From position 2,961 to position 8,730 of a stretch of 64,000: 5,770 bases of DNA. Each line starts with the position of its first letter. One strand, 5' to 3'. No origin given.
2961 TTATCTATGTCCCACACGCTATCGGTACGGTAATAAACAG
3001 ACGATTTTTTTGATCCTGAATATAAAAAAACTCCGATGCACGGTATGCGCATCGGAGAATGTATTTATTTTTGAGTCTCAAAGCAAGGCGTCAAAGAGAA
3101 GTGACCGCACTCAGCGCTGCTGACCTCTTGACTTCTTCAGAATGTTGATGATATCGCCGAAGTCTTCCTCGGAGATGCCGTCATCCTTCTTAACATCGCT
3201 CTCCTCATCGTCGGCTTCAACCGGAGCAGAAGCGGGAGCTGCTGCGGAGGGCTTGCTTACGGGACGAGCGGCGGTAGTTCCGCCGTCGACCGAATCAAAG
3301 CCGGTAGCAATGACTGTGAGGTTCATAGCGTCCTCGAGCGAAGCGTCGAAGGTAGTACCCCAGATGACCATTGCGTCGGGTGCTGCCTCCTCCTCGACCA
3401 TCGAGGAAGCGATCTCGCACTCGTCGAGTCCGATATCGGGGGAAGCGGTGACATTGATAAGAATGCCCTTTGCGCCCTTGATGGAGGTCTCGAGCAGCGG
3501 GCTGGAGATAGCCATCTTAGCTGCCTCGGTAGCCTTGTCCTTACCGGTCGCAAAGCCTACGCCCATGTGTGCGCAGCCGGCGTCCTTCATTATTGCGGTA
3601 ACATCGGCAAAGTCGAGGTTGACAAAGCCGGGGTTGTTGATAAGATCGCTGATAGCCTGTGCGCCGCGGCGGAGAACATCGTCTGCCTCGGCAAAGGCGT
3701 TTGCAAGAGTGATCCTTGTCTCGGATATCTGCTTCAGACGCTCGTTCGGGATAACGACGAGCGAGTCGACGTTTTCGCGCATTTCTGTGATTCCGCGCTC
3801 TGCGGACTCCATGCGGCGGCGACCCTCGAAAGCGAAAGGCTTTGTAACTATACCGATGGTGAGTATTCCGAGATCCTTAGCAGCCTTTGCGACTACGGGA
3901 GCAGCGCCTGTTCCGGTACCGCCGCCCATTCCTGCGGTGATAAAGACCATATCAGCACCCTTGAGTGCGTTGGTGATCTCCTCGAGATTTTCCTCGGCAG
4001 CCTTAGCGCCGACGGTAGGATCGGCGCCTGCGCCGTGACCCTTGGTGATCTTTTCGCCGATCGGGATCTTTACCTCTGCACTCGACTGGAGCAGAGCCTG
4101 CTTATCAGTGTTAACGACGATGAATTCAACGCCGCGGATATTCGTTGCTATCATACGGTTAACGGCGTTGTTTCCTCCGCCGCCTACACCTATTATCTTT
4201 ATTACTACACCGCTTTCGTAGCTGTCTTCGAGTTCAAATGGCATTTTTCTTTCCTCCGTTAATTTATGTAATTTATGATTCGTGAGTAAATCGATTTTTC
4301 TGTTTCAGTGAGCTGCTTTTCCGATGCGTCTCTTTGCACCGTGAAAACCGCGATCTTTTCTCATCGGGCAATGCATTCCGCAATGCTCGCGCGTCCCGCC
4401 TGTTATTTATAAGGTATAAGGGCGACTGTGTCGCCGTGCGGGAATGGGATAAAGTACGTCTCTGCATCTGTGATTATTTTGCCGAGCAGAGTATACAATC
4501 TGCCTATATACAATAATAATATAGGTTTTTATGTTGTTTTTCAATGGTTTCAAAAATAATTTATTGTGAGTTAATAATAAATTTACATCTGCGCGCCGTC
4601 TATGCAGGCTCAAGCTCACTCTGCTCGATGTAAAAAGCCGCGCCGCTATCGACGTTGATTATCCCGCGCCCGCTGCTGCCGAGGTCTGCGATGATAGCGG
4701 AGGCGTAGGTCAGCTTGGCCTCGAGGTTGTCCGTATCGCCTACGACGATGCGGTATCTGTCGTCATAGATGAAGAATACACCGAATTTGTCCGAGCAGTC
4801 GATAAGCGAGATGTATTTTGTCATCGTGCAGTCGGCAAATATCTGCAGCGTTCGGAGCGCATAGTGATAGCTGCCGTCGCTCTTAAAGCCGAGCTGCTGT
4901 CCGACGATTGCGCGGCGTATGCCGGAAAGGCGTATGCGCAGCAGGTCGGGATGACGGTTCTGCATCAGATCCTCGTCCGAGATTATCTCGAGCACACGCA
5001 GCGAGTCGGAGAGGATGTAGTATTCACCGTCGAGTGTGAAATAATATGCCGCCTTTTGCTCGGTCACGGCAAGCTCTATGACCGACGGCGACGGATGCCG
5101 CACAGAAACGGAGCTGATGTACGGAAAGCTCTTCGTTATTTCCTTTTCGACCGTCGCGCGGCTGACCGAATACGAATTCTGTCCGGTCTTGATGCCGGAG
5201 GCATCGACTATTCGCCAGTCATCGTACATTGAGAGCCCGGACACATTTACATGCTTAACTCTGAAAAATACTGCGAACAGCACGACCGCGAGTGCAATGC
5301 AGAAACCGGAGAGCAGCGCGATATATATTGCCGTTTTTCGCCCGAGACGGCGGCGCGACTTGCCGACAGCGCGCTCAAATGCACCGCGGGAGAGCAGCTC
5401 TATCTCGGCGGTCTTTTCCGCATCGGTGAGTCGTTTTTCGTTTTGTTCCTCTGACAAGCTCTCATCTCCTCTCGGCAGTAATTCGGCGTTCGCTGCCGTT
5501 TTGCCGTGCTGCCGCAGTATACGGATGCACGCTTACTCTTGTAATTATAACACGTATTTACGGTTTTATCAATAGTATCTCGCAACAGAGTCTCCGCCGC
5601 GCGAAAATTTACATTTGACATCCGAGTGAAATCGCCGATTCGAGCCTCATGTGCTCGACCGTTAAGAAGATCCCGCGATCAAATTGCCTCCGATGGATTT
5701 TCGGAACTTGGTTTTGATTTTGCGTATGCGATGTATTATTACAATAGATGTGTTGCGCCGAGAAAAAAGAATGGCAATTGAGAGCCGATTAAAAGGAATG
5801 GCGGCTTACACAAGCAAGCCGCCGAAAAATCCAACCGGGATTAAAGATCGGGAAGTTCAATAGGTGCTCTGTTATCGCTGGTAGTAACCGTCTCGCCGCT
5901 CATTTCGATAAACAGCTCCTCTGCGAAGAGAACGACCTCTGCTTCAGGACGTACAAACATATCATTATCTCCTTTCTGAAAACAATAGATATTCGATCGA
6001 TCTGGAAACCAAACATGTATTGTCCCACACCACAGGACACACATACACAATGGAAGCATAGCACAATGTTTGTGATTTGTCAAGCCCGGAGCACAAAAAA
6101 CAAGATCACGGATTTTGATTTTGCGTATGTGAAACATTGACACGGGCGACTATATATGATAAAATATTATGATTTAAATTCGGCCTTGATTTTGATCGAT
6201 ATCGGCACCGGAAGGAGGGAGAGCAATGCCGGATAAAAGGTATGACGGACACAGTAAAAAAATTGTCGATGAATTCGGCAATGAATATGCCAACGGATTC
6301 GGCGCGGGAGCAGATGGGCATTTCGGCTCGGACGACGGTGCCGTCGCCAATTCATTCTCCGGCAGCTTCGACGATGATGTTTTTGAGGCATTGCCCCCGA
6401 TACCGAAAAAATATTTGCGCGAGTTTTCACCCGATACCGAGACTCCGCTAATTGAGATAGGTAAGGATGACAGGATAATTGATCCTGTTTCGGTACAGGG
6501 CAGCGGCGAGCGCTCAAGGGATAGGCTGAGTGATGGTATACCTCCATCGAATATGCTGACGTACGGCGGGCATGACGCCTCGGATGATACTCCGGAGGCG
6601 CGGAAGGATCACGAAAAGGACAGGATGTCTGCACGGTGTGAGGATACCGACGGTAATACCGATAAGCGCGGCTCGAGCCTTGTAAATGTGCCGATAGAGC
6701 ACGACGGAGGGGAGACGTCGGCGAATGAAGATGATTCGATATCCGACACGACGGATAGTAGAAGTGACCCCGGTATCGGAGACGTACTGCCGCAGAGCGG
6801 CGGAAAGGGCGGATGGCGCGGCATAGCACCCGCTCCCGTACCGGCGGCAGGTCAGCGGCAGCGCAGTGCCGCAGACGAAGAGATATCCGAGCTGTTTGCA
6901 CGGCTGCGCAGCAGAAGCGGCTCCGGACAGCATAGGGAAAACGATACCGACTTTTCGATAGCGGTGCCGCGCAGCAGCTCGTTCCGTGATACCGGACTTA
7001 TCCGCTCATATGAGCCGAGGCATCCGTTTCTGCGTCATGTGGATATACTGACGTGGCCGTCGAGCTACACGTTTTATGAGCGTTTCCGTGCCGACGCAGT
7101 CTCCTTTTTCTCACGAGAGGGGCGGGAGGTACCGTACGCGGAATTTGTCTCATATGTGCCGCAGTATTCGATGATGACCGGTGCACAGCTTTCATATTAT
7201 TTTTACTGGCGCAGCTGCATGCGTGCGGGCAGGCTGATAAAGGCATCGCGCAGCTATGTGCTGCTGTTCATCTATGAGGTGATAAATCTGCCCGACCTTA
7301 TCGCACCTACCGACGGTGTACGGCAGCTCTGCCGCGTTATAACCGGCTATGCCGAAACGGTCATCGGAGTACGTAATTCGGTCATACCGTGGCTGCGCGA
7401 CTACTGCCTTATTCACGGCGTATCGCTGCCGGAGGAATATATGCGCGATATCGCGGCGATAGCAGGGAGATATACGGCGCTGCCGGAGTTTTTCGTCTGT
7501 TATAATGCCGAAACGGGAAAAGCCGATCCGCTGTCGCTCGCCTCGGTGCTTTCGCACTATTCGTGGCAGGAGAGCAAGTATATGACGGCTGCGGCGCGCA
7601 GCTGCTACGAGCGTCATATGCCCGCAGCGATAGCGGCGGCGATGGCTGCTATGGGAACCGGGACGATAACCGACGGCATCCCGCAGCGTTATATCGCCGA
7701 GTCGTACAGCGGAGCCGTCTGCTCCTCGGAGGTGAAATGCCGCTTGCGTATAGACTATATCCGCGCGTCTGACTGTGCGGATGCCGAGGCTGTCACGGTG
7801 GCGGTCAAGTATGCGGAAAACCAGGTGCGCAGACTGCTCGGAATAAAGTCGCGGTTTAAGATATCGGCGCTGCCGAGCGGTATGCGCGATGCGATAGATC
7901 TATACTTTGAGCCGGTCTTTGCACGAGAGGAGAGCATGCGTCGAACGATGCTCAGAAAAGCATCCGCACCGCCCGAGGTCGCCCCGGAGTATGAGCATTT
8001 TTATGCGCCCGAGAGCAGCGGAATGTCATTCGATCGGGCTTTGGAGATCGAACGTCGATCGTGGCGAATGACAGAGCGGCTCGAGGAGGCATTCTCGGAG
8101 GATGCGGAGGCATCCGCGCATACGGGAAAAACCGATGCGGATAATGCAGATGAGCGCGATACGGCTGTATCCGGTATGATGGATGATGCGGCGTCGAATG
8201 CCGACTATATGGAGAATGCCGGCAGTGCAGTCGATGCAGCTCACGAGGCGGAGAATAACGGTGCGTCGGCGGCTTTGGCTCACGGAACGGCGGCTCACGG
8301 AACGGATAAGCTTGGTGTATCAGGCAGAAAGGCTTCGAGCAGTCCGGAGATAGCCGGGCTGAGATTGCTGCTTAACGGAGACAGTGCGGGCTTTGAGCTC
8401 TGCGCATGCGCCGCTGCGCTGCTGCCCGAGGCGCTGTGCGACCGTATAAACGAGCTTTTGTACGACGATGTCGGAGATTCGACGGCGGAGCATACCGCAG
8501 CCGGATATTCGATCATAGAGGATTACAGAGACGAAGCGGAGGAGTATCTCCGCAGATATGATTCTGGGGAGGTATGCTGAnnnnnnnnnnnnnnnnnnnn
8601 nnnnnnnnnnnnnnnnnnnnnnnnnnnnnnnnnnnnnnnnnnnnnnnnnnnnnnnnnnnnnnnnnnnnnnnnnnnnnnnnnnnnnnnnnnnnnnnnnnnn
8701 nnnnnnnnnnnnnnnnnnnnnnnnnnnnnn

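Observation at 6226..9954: TerB-N/TerB-C protein translationally coupled to a DUF2791 ATPase, without the helicase usually found with them, embedded among core genes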

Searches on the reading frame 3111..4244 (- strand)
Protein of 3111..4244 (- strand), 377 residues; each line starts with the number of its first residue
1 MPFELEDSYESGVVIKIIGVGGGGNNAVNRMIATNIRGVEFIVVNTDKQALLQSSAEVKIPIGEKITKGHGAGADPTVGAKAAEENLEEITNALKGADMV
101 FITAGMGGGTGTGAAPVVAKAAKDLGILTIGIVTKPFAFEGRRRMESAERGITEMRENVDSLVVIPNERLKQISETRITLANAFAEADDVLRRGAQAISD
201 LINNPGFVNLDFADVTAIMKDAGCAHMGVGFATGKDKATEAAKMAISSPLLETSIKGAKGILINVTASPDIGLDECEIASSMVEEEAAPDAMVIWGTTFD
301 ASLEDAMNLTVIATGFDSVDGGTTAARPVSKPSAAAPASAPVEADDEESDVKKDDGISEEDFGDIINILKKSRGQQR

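Call 6: search_protein_families(library=pfam, proteins=[window:3111-4244:-], max_evalue=0.01)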
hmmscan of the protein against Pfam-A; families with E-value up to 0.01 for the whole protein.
window:3111-4244:- (377 aa): 3 families
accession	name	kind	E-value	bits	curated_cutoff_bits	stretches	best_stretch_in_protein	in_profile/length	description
PF00091.31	Tubulin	-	1.2e-51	176.2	33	1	15-174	2-189/190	Tubulin/FtsZ family, GTPase domain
PF12327.13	FtsZ_C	-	1.2e-32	112.5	27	1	223-317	1-95/95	FtsZ family, C-terminal domain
PF13460.12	NAD_binding_10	-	0.0045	17.3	27.2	1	84-135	48-98/184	NAD(P)H-binding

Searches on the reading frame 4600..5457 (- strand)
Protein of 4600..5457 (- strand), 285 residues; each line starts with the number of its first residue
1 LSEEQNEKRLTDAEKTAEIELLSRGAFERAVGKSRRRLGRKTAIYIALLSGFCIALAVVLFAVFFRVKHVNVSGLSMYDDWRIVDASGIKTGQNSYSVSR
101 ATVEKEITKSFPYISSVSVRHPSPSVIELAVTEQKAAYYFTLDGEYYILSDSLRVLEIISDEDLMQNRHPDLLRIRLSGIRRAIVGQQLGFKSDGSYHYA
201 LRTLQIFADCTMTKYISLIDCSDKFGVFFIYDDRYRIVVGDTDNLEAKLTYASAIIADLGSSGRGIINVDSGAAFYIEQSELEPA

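Call 6: search_protein_families(library=pfam, proteins=[window:4600-5457:-], max_evalue=0.01)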
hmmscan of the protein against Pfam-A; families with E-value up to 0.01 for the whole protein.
window:4600-5457:- (285 aa): 2 families
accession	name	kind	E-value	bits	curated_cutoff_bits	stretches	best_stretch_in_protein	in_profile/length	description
PF08478.15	POTRA_1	-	2.2e-12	47.5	23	1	65-134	1-69/69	POTRA domain, FtsQ-type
PF06898.16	YqfD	-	0.0013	18.1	25.2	1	46-122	83-161/379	Putative stage IV sporulation protein YqfD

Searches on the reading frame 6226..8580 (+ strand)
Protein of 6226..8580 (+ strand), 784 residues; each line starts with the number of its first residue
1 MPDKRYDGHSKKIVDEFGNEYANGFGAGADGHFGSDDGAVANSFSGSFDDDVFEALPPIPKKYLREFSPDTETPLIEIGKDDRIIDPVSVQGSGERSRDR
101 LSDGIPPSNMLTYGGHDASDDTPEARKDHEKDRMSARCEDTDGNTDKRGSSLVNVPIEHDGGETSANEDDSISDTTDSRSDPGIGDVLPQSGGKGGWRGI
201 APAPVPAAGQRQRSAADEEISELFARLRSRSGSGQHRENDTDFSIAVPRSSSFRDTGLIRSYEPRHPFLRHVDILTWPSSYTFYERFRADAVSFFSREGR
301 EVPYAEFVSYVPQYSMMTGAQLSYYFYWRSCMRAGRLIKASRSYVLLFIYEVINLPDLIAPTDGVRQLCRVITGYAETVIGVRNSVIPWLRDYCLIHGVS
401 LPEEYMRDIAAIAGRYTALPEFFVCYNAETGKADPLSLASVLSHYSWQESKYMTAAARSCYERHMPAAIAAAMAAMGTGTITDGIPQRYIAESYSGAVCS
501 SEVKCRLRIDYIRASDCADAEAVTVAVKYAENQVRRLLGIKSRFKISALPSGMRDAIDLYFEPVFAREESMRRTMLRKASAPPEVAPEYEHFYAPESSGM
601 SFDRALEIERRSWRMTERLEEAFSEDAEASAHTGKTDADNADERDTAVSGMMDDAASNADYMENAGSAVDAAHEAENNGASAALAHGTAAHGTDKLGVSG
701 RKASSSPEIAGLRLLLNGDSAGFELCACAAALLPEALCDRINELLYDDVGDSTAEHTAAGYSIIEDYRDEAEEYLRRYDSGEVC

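Call 6: search_protein_families(library=pfam, proteins=[window:6226-8580:+], max_evalue=0.01)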
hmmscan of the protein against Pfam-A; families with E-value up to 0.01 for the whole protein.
window:6226-8580:+ (784 aa): 2 families
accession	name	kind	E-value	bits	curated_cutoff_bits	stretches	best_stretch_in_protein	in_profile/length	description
PF13208.11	TerB_N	-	3.7e-15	56.7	25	1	284-462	31-183/207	TerB N-terminal domain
PF15615.11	TerB_C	-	0.00023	21.8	26.3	1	616-770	35-146/148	TerB-C domain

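Call 7: search_protein_families(library=padloc, proteins=[window:6226-8580:+], max_evalue=0.1)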
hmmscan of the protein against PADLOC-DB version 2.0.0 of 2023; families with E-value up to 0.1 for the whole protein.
window:6226-8580:+ (784 aa): 1 family
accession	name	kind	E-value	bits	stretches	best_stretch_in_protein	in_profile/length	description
PDLC03958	SngA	-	1.2e-36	125.4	1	266-774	81-526/528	-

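Call 45: search_solved_structures(query=window:6226-8580:+, max_evalue=0.1)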
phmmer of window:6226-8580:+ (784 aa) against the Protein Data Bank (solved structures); distinct sequences matched with E-value up to 0.1: 0.

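Call 81: search_protein_families(library=ncbifam, proteins=[window:6226-8580:+], max_evalue=0.001)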
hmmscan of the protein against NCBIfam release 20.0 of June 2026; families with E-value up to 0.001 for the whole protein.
window:6226-8580:+ (784 aa): 0 families
